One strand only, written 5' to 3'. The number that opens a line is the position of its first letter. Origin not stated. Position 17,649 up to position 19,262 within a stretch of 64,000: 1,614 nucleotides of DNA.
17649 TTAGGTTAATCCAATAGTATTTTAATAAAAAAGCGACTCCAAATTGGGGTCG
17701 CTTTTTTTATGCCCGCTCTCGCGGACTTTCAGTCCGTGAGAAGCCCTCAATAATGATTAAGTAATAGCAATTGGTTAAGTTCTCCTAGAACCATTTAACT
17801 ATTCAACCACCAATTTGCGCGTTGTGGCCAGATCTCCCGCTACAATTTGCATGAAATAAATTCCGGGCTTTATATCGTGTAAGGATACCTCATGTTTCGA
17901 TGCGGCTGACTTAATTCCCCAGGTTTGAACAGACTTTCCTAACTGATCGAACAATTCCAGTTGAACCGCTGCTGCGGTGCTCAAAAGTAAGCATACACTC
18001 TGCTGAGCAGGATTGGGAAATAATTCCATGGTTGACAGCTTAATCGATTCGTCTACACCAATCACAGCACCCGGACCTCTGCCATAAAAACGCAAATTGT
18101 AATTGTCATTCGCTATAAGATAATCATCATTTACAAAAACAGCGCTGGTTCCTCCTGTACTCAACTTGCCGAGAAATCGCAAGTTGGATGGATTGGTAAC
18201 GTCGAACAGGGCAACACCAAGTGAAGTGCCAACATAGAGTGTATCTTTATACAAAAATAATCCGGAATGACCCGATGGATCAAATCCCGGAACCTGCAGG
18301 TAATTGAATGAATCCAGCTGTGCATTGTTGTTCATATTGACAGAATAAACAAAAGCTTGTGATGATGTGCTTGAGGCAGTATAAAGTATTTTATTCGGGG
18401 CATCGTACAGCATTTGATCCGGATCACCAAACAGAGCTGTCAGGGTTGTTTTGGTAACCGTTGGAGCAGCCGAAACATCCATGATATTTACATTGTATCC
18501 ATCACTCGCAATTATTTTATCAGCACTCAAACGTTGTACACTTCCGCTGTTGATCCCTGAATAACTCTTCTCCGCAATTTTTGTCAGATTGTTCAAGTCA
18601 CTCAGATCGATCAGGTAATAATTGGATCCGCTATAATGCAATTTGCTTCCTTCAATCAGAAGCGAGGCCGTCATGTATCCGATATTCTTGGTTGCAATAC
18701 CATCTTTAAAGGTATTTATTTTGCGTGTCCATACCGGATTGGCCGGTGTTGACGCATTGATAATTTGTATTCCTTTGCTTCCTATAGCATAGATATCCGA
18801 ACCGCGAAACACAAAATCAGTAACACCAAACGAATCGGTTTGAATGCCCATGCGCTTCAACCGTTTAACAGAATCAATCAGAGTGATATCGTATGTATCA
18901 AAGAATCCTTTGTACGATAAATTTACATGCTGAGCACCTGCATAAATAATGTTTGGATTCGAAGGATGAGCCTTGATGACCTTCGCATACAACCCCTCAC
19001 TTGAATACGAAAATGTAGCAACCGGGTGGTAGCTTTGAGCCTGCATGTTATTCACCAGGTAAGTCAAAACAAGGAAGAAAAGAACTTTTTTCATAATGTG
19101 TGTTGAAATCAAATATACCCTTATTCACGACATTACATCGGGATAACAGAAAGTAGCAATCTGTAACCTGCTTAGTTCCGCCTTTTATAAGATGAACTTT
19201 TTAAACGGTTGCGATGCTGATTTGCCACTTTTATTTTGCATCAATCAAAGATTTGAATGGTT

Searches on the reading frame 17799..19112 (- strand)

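Call 70: search_protein_families(library=pfam, proteins=[window:17799-19112:-], max_evalue=0.0001)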
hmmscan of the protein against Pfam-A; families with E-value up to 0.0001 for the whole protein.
window:17799-19112:- (437 aa): 1 family
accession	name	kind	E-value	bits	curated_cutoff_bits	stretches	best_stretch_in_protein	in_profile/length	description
PF18962.6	Por_Secre_tail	-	6.6e-10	39.6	27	1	364-436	1-75/75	Secretion system C-terminal sorting domain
